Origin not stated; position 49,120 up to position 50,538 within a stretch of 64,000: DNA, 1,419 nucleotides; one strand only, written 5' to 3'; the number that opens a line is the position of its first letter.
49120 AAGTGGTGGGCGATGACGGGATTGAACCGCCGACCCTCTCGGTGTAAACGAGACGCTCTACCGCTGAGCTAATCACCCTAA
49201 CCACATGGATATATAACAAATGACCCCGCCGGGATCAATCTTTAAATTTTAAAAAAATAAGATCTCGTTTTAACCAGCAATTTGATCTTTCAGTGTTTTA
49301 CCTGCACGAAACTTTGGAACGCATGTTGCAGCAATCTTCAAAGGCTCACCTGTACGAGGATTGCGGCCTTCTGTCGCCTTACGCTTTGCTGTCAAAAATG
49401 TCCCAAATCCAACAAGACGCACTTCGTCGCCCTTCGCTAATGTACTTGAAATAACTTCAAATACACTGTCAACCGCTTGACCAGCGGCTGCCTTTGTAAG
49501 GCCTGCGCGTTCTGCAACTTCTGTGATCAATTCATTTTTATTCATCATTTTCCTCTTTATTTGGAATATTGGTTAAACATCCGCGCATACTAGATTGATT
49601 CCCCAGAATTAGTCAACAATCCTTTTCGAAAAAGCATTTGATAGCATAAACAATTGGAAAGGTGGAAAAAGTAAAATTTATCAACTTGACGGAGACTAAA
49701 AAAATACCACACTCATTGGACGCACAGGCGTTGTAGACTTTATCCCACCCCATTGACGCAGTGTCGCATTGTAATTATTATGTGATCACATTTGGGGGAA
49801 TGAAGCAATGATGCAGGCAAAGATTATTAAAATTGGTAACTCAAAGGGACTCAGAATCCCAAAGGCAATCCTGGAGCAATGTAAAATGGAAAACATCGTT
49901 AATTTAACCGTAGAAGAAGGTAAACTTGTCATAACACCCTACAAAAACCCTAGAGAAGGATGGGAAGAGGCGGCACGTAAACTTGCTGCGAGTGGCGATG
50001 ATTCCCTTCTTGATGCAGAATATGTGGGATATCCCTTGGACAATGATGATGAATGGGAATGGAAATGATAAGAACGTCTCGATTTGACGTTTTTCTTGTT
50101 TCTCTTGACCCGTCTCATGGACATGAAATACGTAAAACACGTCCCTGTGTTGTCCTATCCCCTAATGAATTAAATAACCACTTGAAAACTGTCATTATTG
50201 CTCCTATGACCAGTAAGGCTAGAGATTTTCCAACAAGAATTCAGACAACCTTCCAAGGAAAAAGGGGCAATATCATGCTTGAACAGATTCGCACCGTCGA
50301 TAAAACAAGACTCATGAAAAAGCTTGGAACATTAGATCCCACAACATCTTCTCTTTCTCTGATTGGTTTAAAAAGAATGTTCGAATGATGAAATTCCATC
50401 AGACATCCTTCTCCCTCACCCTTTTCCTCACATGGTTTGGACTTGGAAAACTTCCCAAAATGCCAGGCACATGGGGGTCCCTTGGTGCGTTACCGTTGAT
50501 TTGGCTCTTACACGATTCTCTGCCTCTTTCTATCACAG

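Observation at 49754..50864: mazEF module translationally fused into the pgpA reading-frame chain (ATGA overlaps at both junctions)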

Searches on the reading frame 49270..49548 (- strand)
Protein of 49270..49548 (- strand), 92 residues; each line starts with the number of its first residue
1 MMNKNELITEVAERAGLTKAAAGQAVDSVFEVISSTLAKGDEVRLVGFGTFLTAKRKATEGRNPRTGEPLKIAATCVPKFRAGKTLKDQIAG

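Call 3: search_protein_families(library=pfam, proteins=[window:49270-49548:-], max_evalue=0.01)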
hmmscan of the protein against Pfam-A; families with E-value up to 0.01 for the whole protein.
window:49270-49548:- (92 aa): 3 families
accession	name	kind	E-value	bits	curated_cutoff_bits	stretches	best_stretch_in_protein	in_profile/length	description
PF00216.26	Bac_DNA_binding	-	2.5e-33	114.6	22.4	1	2-90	1-89/90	Bacterial DNA-binding protein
PF18291.6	HU-HIG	-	1.6e-05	25.4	26.2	1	2-90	32-118/125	HU domain fused to wHTH, Ig, or Glycine-rich motif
PF10025.14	DUF2267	-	0.0013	19.4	29.8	1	3-40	69-106/122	Uncharacterized conserved protein (DUF2267)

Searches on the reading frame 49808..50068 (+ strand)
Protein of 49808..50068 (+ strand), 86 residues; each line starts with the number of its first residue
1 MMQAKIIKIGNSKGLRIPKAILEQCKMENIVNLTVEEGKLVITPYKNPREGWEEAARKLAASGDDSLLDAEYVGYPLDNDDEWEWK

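Call 3: search_protein_families(library=pfam, proteins=[window:49808-50068:+], max_evalue=0.01)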
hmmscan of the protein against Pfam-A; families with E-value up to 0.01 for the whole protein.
window:49808-50068:+ (86 aa): 1 family
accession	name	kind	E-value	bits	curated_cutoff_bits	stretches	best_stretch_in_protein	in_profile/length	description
PF04014.23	MazE_antitoxin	-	8.4e-06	26.1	24.7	1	7-49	2-47/48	Antidote-toxin recognition MazE, bacterial antitoxin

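Call 53: search_protein_families(library=ncbifam, proteins=[window:49808-50068:+], max_evalue=0.001)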
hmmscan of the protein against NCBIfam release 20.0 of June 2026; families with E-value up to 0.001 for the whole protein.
window:49808-50068:+ (86 aa): 1 family
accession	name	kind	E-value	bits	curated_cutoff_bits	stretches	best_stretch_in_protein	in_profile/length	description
TIGR02609.1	doc_partner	hypoth_equivalog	0.00018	21.8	55.9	1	4-46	1-45/74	putative addiction module antidote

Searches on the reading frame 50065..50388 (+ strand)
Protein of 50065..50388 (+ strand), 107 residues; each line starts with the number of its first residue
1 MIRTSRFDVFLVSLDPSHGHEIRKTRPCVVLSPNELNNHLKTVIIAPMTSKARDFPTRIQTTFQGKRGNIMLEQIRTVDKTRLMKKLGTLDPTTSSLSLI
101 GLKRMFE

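Call 3: search_protein_families(library=pfam, proteins=[window:50065-50388:+], max_evalue=0.01)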
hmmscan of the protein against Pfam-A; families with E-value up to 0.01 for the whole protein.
window:50065-50388:+ (107 aa): 1 family
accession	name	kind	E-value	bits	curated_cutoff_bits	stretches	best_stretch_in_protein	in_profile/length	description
PF02452.23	PemK_toxin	-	1.3e-27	96.6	23.1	1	6-95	2-98/109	PemK-like, MazF-like toxin of type II toxin-antitoxin system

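Call 7: find_encoding_contigs(protein=window:50065-50388:+, flank=6000, max_places=10)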
Protein window:50065-50388:+ (107 aa): 3 contigs read that carry it; 1 place shown.
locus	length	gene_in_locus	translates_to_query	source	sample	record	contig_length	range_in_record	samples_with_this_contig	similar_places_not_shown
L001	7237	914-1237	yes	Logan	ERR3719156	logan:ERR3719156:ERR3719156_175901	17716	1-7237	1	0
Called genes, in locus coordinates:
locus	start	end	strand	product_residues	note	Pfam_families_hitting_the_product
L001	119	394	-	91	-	PF00216:Bac_DNA_binding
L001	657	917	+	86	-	PF04014:MazE_antitoxin (weak)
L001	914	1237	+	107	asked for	PF02452:PemK_toxin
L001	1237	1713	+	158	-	PF04608:PgpA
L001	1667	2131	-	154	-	PF10604:Polyketide_cyc2 (weak), PF03364:Polyketide_cyc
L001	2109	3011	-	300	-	PF16881:LIAS_N, PF04055:Radical_SAM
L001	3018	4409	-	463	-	PF00890:FAD_binding_2 (weak), PF01266:DAO (faint), PF01494:FAD_binding_3 (faint), PF07992:Pyr_redox_2, PF12831:FAD_oxidored (weak), PF13738:Pyr_redox_3, PF00070:Pyr_redox, PF02852:Pyr_redox_dim, +3 more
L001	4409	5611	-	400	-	PF00364:Biotin_lipoyl, PF02817:E3_binding, PF00198:2-oxoacid_dh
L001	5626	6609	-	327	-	PF02779:Transket_pyr, PF02780:Transketolase_C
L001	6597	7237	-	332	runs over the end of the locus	PF00676:E1_dh, PF13292:DXP_synthase_N (weak), PF02775:TPP_enzyme_C (weak)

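Call 21: search_solved_structures(query=window:50065-50388:+, max_evalue=0.001, show_alignments=3)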
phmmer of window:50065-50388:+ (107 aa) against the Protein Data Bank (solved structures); distinct sequences matched with E-value up to 0.001: 24.
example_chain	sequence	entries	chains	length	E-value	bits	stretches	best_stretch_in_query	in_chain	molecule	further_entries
4of1_A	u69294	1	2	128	1.6e-09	41.2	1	6-90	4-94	mRNA interferase MazF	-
2mf2_A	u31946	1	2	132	2e-09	40.9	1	6-90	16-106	mRNA interferase MazF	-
4mzm_A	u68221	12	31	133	2e-09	40.9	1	6-90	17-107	mRNA interferase MazF | MazF mRNA interferase | Endoribonuclease MazF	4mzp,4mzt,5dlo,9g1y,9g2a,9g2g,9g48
7bxy_A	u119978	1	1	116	1.4e-08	38.2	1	5-92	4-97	mRNA interferase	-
4hke_A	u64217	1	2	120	1.5e-08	38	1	5-92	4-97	Addiction module toxin component PemK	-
1ne8_A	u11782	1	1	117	5e-08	36.4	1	5-92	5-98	conserved hypothetical protein YDCE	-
4mdx_A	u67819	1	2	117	5.1e-08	36.4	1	5-92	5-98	mRNA interferase EndoA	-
4me7_A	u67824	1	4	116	5.3e-08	36.3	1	5-92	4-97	mRNA interferase EndoA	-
1ub4_A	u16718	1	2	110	1.2e-07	35.1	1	8-94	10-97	MazF protein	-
3nfc_A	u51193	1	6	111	1.3e-07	35.1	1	8-94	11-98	PemK-like protein 1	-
5ck9_A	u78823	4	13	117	1.5e-07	34.9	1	8-94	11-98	Endoribonuclease MazF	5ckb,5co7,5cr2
1m1f_A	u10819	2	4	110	1.6e-07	34.8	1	6-90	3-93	Kid toxin protein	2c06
9pme_A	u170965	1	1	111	8.8e-07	32.4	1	8-94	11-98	Endoribonuclease toxin MazF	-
5ckd_A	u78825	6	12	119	1e-06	32.2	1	8-94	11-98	Endoribonuclease MazF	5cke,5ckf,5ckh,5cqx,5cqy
7bye_B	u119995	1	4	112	1.2e-06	32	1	5-89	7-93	Uncharacterized protein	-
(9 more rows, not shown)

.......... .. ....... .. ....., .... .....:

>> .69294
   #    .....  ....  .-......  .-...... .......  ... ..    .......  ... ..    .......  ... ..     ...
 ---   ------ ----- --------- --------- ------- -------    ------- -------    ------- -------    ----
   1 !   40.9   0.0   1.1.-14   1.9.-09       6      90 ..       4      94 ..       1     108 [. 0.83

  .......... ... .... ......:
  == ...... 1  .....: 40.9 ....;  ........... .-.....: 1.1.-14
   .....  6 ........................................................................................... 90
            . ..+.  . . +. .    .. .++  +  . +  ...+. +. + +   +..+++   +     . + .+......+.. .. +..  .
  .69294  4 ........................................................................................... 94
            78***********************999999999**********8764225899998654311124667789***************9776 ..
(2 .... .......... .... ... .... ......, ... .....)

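Call 23: list_cluster_members(proteins=[P0001, P0004, window:50065-50388:+, window:51260-52162:-])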
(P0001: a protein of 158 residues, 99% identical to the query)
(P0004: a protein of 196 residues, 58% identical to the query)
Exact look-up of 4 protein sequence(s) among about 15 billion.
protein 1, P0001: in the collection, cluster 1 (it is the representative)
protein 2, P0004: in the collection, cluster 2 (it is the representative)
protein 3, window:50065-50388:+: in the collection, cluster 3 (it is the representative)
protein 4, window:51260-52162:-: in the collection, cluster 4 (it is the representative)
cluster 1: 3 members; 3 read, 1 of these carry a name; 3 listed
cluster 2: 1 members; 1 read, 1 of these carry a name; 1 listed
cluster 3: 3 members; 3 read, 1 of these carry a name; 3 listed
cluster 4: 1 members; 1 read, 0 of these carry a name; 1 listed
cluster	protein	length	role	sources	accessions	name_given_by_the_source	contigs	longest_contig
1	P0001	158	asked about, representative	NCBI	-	-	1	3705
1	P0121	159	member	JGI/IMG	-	phosphatidylglycerophosphatase A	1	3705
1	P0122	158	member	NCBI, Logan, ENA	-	-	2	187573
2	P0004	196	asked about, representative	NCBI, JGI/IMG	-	phosphatidylglycerophosphatase A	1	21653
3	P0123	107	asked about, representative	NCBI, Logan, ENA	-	-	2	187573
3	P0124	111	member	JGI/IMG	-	mRNA interferase MazF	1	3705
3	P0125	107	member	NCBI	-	-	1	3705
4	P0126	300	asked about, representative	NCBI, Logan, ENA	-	-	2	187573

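Call 26: find_related_loci(query=A2, collection=metagenome_contigs, flank=3000)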
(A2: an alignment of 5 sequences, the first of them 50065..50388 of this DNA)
Query A2 (107 aa) in metagenome_contigs; peptide patterns used: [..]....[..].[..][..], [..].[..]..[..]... (x = any residue, [..] = any of these).
132 stretches matched a pattern; 58 encode a relative of the query (tblastn E <= 1e-3); 58 distinct loci.
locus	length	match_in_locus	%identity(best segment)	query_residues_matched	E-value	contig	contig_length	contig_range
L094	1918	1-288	71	11-106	8e-44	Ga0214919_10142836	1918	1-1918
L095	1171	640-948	60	4-106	7e-43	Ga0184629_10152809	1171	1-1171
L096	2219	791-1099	59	4-106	7e-41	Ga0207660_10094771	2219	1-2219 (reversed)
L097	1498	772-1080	59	4-106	2e-41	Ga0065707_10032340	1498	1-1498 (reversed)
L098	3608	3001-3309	59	4-106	8e-41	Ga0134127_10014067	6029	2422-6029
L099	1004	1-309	59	4-106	1e-42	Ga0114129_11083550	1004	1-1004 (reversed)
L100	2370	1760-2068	59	4-106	8e-41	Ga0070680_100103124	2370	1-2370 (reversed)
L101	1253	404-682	63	4-96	1e-41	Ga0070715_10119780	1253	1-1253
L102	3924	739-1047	59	4-106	2e-40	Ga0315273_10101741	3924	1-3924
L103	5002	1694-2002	59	4-106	1e-40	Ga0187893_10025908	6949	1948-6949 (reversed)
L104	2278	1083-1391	60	4-106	1e-40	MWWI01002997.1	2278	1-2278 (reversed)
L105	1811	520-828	61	4-106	5e-41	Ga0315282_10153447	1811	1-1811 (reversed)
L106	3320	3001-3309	58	4-106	4e-40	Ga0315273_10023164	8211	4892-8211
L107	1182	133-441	59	4-106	2e-41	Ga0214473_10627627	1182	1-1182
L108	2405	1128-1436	58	4-106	4e-40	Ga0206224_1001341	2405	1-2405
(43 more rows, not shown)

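Call 53: search_protein_families(library=ncbifam, proteins=[window:50065-50388:+], max_evalue=0.001)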
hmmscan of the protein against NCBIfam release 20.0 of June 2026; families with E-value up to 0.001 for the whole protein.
window:50065-50388:+ (107 aa): 3 families
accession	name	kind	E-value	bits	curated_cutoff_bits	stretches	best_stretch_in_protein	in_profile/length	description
NF007386.0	PRK09907.1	equivalog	3.2e-12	46.4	120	1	8-92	11-96/111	endoribonuclease MazF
NF052489.1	TAtMazFAgrob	equivalog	2.6e-08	33.7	150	1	5-82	7-86/118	type II toxin-antitoxin system toxin MazF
NF007320.0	PRK09812.1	equivalog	1.4e-07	31.6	129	1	5-90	8-99/116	type II toxin-antitoxin system ChpB family toxin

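Call 72: search_dna_similar(query=window:50065-50388:+, collection=plasmids, mode=protein, max_evalue=1e-8, max_rows=15)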
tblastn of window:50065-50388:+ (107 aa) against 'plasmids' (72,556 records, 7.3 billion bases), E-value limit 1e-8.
Records with a match: 292; places in all: 301; records where one place covers at least 80% of the query: 183.
Best place of each record, by identity: <60% 292.
By first word of the organism name: Burkholderia 55; Enterococcus 52; Piscirickettsia 40; Bacteroides 38; Leptospira 15; Legionella 9; Phocaeicola 7; Parabacteroides 7; Hymenobacter 5; Xylella 5; and 39 more.
By predicted mobility (MOB-suite, as given by PLSDB): non-mobilizable 145; mobilizable 81; conjugative 66.
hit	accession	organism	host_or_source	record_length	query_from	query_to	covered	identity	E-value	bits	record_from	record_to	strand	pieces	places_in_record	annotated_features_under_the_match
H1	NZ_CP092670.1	Leptospira interrogans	Homo sapiens,blood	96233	5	106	94%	56.4%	2e-24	136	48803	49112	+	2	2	none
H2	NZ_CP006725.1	Leptospira interrogans serovar Linhai str. 56609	-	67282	5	106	95%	55.9%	7e-36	135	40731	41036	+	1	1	type II toxin-antitoxin system PemK/MazF family toxin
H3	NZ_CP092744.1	Leptospira interrogans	Homo sapiens,blood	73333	5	106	95%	55.9%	7e-36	135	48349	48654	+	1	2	type II toxin-antitoxin system PemK/MazF family toxin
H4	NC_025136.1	Leptospira interrogans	-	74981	5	106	95%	55.9%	7e-36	135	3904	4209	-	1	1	type II toxin-antitoxin system PemK/MazF family toxin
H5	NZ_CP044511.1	Leptospira interrogans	Canicola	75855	5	106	95%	55.9%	7e-36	135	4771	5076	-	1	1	type II toxin-antitoxin system PemK/MazF family toxin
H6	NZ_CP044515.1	Leptospira interrogans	Homo sapiens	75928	5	106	95%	55.9%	7e-36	135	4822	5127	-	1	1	type II toxin-antitoxin system PemK/MazF family toxin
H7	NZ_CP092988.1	Leptospira interrogans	Homo sapiens,blood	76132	5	106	95%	55.9%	7e-36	135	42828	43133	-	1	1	type II toxin-antitoxin system PemK/MazF family toxin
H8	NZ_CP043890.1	Leptospira interrogans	Homo sapiens,cell culture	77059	5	106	95%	55.9%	7e-36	135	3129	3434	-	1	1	type II toxin-antitoxin system PemK/MazF family toxin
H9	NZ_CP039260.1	Leptospira interrogans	Homo sapiens,blood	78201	5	106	95%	55.9%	7e-36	135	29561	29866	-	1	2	type II toxin-antitoxin system PemK/MazF family toxin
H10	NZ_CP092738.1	Leptospira interrogans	Homo sapiens,blood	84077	5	106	95%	55.9%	7e-36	135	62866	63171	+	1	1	type II toxin-antitoxin system PemK/MazF family toxin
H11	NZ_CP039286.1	Leptospira interrogans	Homo sapiens,blood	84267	5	106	95%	55.9%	7e-36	135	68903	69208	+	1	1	type II toxin-antitoxin system PemK/MazF family toxin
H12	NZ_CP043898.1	Leptospira interrogans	Homo sapiens,cell culture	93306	5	106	95%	55.9%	7e-36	135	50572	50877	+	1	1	type II toxin-antitoxin system PemK/MazF family toxin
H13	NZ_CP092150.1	Leptospira interrogans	Homo sapiens,blood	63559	5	106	95%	55.9%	2e-35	133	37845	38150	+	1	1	type II toxin-antitoxin system PemK/MazF family toxin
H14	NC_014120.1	Paraburkholderia atlantica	-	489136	6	106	94%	55.4%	1e-27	112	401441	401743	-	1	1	type II toxin-antitoxin system PemK/MazF family toxin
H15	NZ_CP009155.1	Burkholderia pseudomallei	environmental sample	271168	6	106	94%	55.4%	1e-27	111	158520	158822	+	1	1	type II toxin-antitoxin system PemK/MazF family toxin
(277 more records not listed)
